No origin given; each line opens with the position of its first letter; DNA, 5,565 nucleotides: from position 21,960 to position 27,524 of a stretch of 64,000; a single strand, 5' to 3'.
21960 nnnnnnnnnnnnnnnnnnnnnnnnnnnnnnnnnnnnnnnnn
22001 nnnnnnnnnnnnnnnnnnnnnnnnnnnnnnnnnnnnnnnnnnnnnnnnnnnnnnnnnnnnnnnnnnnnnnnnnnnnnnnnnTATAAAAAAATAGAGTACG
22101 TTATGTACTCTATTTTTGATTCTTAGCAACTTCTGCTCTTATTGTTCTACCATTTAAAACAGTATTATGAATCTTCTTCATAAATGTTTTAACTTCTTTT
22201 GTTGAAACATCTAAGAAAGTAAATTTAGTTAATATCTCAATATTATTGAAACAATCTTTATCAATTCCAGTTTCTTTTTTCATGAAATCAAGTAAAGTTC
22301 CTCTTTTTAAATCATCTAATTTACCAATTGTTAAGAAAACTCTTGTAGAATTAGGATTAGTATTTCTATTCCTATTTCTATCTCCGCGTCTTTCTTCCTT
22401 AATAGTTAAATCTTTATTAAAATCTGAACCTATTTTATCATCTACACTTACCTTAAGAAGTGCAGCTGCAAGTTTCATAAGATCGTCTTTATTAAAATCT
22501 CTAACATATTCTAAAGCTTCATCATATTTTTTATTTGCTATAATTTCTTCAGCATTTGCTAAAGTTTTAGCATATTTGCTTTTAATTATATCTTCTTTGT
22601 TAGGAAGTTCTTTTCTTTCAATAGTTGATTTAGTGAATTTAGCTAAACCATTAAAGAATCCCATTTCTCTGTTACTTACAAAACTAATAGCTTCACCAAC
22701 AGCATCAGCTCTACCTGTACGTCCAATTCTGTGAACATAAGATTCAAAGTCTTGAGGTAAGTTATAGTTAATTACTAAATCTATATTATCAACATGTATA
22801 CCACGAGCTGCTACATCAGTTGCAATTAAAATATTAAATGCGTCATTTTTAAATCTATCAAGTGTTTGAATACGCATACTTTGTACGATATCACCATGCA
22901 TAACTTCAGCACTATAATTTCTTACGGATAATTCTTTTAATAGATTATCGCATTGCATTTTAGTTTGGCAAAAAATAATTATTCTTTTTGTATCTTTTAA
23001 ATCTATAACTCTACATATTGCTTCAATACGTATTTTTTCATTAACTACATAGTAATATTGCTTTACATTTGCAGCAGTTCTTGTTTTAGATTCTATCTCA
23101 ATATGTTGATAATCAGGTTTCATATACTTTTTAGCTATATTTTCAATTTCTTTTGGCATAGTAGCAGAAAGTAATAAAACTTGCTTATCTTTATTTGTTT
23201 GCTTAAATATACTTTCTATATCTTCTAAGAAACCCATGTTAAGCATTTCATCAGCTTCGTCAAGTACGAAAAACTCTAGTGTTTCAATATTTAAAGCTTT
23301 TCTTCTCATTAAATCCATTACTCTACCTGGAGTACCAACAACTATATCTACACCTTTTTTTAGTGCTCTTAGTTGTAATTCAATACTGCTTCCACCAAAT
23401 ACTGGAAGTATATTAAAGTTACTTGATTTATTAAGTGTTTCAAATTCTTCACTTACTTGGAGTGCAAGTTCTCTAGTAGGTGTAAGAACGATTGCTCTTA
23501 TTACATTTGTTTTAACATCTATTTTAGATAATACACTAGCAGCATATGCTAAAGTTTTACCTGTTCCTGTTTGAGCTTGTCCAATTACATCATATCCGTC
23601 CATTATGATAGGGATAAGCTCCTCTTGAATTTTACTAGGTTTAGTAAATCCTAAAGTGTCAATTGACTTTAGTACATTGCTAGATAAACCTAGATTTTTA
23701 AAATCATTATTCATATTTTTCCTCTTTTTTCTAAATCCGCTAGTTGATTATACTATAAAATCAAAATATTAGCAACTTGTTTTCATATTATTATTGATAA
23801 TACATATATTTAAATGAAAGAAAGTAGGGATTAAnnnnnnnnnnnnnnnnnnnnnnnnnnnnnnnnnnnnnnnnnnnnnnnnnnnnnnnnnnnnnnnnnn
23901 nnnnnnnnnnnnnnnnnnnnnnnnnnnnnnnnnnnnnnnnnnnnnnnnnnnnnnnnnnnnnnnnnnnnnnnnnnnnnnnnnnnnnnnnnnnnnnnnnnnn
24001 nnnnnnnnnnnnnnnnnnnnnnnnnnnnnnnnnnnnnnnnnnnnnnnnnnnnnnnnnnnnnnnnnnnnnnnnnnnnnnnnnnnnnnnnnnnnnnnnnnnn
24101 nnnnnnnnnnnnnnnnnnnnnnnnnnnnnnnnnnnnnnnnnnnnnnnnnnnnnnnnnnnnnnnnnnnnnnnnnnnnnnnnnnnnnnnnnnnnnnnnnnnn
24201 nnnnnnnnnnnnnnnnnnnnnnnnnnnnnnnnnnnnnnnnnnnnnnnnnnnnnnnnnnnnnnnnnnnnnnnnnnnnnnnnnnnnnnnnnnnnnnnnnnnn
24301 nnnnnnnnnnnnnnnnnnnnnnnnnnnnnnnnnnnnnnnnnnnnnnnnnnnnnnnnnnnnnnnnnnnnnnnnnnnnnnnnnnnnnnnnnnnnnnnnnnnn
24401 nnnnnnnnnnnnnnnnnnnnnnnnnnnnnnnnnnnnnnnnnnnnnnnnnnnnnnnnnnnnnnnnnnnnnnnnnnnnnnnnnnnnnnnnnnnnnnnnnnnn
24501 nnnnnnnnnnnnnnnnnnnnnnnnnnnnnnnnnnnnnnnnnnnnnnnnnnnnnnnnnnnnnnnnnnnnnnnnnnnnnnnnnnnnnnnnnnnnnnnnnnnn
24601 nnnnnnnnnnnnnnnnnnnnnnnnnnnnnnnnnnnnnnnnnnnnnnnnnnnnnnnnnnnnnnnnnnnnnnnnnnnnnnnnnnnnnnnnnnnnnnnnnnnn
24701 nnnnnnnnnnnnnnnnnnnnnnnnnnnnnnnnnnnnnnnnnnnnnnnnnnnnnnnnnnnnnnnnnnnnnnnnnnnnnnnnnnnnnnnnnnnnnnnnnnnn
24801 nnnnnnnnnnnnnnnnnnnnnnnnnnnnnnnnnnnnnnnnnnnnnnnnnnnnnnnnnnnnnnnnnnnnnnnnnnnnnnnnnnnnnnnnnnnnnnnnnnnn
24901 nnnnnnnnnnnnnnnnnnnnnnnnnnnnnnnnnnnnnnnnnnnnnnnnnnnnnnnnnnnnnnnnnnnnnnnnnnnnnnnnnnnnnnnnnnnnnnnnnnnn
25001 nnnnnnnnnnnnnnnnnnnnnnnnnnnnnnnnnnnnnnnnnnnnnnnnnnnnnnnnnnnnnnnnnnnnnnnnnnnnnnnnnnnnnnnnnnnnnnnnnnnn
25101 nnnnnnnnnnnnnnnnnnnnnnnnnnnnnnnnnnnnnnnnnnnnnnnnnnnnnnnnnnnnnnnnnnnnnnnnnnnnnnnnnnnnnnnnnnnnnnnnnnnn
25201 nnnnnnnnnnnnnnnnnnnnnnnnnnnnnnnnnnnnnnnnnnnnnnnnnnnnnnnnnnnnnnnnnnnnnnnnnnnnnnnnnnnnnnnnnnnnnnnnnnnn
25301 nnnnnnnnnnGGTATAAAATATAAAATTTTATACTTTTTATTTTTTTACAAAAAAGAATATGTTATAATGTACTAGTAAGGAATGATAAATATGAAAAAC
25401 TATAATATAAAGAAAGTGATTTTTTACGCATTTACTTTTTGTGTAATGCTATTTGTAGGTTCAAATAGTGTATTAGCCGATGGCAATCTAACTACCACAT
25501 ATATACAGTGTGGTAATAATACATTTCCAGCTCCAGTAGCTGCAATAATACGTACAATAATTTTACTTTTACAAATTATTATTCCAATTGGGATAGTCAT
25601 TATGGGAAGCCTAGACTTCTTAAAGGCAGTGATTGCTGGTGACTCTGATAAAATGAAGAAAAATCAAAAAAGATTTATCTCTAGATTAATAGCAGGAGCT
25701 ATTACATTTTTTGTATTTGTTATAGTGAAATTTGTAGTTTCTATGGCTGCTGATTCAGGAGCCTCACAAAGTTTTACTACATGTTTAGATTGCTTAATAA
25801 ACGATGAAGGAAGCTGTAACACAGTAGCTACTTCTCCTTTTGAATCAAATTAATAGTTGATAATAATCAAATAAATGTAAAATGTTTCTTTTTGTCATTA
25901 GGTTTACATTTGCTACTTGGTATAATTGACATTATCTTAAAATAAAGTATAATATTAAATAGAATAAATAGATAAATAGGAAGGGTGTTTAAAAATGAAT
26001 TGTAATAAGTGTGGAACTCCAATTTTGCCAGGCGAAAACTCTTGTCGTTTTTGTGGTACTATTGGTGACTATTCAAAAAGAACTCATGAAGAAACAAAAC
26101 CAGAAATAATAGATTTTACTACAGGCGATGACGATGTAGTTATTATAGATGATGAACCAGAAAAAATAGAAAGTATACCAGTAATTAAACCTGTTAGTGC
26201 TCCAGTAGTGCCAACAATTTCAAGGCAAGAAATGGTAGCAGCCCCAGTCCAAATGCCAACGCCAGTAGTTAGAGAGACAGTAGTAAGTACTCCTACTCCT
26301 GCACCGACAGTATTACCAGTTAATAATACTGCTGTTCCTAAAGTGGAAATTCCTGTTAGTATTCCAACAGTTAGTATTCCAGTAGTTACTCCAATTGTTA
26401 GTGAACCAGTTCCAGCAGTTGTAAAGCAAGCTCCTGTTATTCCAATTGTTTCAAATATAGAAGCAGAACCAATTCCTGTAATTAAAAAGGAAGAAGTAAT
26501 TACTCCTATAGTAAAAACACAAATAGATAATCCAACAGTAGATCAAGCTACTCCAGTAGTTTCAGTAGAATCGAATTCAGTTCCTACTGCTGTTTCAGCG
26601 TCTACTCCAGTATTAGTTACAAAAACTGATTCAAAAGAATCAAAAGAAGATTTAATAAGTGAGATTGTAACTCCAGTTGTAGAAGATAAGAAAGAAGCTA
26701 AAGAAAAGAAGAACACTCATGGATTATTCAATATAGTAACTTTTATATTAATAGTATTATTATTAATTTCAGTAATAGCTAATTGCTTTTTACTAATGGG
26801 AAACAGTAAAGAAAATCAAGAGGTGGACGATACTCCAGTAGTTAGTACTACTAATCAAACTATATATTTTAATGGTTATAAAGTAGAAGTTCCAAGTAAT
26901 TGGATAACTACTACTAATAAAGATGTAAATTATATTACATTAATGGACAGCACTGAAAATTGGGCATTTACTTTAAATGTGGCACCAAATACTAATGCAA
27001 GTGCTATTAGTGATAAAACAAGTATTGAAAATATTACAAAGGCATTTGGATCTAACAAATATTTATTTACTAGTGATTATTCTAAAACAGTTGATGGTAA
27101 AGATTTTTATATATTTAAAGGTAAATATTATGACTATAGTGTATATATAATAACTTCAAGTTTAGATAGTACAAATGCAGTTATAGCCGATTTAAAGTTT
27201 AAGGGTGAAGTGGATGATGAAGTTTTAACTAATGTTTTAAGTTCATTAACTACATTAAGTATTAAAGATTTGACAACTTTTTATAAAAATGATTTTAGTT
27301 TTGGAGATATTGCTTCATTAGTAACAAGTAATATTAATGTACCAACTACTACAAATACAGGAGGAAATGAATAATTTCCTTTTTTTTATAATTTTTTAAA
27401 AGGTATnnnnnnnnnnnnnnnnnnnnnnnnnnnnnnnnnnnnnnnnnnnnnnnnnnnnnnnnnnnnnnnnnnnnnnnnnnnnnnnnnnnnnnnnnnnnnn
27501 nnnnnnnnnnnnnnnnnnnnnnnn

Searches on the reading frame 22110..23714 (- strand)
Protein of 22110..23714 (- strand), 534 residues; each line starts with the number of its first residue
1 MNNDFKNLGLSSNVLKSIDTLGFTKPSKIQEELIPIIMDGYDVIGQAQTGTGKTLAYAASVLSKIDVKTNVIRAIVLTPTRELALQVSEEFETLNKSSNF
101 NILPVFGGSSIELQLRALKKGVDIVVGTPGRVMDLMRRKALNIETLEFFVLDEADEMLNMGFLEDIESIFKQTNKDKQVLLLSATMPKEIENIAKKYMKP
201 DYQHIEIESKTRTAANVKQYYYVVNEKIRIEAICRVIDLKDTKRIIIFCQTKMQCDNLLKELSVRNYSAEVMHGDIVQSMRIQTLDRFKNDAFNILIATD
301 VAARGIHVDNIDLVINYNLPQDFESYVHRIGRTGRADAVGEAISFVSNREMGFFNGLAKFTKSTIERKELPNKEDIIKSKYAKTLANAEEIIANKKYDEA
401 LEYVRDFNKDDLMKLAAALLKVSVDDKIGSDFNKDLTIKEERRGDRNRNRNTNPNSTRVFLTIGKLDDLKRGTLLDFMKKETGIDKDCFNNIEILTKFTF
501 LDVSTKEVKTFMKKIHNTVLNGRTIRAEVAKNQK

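Call 37: search_protein_families(library=pfam, max_evalue=0.001, proteins=[window:22110-23714:-])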
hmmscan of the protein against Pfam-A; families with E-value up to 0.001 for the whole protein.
window:22110-23714:- (534 aa): 6 families
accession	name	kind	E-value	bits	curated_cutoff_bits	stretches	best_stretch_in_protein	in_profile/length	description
PF00270.35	DEAD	-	1.7e-48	165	26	1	28-193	2-167/167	DEAD/DEAH box helicase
PF00271.37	Helicase_C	-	2.7e-31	108.5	23.5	1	230-336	3-109/110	Helicase conserved C-terminal domain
PF03880.21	DbpA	-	6.9e-14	52.1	25.6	1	458-528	1-71/72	DbpA RNA binding domain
PF04851.21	ResIII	-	3.4e-09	37.2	22.5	1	45-187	28-163/164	Type III restriction enzyme, res subunit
PF13401.12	AAA_22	-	0.00012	22.8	27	1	48-187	13-124/130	AAA domain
PF25399.1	DeaD_dimer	-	0.00047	20.6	23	0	371-427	1-60/67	RNA helicase DeaD dimerization domain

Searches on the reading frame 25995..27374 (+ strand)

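Call 37: search_protein_families(library=pfam, max_evalue=0.001, proteins=[window:25995-27374:+])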
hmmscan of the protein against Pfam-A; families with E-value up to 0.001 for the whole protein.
window:25995-27374:+ (459 aa): 1 family
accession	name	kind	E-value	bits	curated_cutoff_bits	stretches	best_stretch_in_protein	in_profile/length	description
PF13240.11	Zn_Ribbon_1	-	0.00052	20.2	25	1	3-22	2-21/23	zinc-ribbon domain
